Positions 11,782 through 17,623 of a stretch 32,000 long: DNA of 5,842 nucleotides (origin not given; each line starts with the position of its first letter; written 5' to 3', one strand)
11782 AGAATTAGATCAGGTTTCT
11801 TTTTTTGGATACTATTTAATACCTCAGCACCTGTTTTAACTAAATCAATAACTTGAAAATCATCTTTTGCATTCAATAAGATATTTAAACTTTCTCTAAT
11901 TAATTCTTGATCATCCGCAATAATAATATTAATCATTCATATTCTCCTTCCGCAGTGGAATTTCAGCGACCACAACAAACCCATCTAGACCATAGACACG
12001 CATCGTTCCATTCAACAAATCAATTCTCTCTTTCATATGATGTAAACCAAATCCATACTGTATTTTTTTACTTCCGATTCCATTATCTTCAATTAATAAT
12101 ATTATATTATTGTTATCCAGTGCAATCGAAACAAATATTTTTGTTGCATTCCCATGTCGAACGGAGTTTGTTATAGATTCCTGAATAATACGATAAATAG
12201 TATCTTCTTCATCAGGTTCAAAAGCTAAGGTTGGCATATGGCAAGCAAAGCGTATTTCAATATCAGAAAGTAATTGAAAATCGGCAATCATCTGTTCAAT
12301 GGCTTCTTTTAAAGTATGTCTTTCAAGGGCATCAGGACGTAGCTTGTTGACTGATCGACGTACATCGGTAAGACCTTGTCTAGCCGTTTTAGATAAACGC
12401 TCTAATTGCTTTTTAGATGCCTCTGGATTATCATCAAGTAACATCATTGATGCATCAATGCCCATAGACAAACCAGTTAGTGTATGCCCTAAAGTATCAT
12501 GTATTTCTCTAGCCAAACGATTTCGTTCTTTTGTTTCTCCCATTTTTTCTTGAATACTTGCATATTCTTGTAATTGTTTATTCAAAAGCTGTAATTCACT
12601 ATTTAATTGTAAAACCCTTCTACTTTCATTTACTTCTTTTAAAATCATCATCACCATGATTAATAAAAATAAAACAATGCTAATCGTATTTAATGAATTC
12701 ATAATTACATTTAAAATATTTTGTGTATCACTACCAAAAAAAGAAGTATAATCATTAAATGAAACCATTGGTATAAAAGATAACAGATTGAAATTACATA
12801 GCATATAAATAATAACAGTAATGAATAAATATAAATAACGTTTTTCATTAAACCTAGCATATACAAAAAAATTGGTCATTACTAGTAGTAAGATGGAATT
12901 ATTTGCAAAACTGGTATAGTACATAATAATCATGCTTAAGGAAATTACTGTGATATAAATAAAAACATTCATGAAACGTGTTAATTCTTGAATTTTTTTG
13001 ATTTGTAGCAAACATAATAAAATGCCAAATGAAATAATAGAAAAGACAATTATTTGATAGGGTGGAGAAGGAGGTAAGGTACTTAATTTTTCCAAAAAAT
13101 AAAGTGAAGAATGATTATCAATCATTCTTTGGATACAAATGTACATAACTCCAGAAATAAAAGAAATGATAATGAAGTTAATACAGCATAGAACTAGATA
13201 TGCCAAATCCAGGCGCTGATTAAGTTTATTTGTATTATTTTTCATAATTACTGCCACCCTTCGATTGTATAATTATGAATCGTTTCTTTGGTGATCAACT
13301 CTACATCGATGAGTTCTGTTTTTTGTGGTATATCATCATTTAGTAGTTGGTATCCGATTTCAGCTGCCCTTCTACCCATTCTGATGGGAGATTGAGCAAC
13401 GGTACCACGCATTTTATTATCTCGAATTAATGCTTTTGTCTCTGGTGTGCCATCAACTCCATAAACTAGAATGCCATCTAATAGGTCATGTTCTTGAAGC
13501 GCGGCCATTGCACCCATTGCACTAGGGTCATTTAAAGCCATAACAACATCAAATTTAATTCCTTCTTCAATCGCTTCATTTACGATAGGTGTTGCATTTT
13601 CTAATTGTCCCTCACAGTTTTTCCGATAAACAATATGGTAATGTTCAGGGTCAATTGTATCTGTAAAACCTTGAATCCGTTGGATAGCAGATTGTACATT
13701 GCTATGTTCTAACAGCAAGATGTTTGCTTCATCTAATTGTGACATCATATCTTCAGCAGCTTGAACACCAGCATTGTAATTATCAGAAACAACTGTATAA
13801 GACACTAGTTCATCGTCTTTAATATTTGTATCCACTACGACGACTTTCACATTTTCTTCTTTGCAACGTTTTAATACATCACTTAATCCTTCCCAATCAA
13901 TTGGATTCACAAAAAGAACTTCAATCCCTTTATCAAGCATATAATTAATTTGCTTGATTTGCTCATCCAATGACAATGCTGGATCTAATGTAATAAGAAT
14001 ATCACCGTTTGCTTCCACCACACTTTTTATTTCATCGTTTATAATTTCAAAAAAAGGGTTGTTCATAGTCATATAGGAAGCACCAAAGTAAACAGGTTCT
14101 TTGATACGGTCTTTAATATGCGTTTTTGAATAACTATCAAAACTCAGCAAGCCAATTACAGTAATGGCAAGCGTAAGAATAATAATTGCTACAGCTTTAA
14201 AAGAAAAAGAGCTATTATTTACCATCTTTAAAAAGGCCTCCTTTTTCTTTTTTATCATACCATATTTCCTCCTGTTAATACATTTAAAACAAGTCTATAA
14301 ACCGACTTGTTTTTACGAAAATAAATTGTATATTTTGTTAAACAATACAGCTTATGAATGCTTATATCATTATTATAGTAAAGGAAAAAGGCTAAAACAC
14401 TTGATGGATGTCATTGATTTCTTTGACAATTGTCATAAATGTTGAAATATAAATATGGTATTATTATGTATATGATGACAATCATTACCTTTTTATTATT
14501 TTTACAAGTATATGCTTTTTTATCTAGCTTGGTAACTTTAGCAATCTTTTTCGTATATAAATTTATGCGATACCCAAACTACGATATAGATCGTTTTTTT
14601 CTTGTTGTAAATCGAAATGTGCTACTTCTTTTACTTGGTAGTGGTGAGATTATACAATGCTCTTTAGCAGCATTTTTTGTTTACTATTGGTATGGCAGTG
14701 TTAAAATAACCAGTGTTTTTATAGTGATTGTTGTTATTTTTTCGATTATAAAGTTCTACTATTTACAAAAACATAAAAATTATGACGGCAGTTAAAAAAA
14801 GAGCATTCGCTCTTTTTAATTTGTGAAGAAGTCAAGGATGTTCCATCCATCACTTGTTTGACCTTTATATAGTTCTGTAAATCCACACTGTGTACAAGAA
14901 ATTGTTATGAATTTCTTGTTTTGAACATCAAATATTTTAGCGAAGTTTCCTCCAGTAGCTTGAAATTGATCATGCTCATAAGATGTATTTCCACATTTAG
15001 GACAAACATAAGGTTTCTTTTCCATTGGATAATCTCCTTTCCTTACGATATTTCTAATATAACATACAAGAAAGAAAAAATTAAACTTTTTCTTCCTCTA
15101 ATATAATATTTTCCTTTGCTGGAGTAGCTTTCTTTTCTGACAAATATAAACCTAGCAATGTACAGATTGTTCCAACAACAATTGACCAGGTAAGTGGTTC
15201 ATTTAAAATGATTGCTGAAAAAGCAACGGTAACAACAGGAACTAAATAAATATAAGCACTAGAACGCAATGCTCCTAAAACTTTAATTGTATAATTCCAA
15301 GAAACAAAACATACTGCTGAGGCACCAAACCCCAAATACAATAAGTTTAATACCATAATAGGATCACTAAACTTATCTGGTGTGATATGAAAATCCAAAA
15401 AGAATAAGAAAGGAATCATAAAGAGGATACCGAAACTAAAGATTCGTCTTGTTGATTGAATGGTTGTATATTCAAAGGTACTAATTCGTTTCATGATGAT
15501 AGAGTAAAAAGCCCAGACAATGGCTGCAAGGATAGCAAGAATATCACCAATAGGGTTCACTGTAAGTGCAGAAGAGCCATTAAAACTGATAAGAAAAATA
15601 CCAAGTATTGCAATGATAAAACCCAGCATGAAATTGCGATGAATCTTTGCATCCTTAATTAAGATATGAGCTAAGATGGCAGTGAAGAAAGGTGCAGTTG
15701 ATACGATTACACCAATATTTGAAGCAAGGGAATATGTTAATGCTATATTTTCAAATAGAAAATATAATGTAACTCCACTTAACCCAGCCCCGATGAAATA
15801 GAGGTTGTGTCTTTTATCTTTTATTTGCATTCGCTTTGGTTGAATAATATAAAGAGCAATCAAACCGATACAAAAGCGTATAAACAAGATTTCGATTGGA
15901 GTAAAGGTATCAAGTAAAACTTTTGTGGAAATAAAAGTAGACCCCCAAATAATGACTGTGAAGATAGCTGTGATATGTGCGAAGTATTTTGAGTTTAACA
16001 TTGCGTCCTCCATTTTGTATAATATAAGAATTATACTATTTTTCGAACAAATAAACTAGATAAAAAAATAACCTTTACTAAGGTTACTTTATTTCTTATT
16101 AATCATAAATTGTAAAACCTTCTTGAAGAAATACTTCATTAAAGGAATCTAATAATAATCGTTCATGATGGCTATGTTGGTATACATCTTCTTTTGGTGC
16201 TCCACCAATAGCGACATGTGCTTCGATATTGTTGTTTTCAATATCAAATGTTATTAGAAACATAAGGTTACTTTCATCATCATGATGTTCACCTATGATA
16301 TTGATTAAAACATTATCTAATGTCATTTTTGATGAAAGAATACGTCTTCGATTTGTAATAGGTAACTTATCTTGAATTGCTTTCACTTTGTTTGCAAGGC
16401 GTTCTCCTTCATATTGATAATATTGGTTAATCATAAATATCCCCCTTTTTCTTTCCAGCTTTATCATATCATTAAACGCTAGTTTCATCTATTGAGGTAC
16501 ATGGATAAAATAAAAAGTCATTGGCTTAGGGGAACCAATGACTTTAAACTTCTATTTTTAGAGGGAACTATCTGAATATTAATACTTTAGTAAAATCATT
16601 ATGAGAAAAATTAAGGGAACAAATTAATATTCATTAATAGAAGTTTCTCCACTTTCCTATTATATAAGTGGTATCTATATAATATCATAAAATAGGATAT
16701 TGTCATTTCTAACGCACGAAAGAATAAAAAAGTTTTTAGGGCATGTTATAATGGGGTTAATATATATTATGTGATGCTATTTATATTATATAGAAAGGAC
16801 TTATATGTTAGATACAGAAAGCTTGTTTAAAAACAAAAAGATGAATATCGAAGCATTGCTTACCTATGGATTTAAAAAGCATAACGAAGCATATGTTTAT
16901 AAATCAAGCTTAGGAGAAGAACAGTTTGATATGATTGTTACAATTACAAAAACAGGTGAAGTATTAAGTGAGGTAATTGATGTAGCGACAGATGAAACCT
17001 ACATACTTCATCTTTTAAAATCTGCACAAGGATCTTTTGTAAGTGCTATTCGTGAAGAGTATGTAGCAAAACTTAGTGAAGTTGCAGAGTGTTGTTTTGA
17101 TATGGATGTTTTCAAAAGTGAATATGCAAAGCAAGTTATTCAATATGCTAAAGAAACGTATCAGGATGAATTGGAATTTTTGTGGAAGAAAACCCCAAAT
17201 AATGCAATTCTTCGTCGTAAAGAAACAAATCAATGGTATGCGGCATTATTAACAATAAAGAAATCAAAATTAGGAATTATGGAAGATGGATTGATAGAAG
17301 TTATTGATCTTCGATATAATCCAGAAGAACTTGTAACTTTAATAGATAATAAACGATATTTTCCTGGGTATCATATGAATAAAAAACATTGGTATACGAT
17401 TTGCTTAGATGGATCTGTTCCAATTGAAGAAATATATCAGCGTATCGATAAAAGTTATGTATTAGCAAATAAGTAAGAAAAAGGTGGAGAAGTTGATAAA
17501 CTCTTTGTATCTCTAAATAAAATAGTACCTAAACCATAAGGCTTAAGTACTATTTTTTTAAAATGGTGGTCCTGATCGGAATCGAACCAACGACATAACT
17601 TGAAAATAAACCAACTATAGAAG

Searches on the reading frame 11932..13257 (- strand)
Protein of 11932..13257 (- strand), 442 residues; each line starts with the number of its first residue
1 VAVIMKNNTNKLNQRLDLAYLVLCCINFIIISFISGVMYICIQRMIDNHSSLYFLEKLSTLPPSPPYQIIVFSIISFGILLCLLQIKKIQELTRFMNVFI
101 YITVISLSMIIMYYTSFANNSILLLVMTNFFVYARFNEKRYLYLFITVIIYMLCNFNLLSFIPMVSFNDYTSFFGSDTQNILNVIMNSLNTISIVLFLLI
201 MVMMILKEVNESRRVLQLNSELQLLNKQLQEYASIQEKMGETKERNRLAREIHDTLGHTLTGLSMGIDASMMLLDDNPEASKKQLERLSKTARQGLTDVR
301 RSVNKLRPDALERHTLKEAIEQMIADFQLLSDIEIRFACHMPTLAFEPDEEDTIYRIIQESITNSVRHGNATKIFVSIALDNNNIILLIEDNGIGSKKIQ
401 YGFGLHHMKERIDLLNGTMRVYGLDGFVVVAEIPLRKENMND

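Call 63: search_protein_families(library=pfam, proteins=[window:11932-13257:-], max_evalue=0.00001)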
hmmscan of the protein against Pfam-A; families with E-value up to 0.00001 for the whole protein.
window:11932-13257:- (442 aa): 2 families
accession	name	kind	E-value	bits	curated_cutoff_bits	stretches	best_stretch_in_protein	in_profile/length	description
PF07730.19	HisKA_3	-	4.1e-21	75.7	24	1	244-311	1-68/68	Histidine kinase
PF02518.31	HATPase_c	-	4.5e-09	37.2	26.4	1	351-436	3-110/111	Histidine kinase-, DNA gyrase B-, and HSP90-like ATPase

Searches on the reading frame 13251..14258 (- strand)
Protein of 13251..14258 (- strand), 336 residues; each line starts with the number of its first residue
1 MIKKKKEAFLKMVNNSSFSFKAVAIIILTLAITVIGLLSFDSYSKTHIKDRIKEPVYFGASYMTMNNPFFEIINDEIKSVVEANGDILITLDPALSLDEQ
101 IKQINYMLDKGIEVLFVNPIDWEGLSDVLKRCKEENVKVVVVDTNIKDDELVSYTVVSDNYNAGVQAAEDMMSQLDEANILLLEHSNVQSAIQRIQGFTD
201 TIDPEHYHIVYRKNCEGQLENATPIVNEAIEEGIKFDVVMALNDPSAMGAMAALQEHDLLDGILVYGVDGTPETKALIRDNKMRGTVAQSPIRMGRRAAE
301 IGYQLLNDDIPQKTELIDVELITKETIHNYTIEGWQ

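Call 63: search_protein_families(library=pfam, proteins=[window:13251-14258:-], max_evalue=0.00001)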
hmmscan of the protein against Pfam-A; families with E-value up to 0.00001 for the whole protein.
window:13251-14258:- (336 aa): 3 families
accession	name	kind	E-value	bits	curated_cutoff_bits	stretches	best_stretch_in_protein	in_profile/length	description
PF13407.12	Peripla_BP_4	-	2.5e-45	155.5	35.1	1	61-307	4-255/258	Periplasmic binding protein domain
PF00532.27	Peripla_BP_1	-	3.1e-13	50.3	22.2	1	62-323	8-274/281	Periplasmic binding proteins and sugar binding domain of LacI family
PF13377.12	Peripla_BP_3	-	1.5e-06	28.8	26.5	1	185-326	20-166/167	Periplasmic binding protein-like domain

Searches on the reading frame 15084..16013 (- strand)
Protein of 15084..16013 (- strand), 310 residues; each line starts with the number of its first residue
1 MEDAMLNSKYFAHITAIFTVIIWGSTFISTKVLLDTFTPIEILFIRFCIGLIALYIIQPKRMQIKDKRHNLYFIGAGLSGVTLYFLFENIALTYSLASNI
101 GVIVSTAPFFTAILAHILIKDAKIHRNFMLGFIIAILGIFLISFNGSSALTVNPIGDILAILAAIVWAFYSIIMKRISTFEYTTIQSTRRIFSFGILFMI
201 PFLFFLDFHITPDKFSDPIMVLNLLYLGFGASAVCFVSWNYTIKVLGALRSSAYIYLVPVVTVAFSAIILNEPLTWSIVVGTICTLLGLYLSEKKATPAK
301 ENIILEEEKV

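Call 63: search_protein_families(library=pfam, proteins=[window:15084-16013:-], max_evalue=0.00001)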
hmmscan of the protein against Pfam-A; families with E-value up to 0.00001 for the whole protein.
window:15084-16013:- (310 aa): 1 family
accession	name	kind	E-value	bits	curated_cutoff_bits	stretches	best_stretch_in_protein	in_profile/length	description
PF00892.27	EamA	-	7e-46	156.3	28.2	2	155-291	2-132/135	EamA-like transporter family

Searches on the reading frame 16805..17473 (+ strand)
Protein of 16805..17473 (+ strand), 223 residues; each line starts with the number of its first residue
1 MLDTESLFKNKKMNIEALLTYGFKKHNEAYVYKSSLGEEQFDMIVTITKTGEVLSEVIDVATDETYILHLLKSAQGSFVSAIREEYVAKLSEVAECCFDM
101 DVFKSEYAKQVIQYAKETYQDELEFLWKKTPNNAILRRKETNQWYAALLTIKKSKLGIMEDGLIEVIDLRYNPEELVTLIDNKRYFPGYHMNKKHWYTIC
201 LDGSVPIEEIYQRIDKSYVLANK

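Call 63: search_protein_families(library=pfam, proteins=[window:16805-17473:+], max_evalue=0.00001)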
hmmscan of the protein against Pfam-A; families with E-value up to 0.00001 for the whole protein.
window:16805-17473:+ (223 aa): 1 family
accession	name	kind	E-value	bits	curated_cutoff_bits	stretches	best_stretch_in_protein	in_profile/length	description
PF04237.18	YjbR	-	4.1e-13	50.2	30.1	1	122-219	7-87/88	YjbR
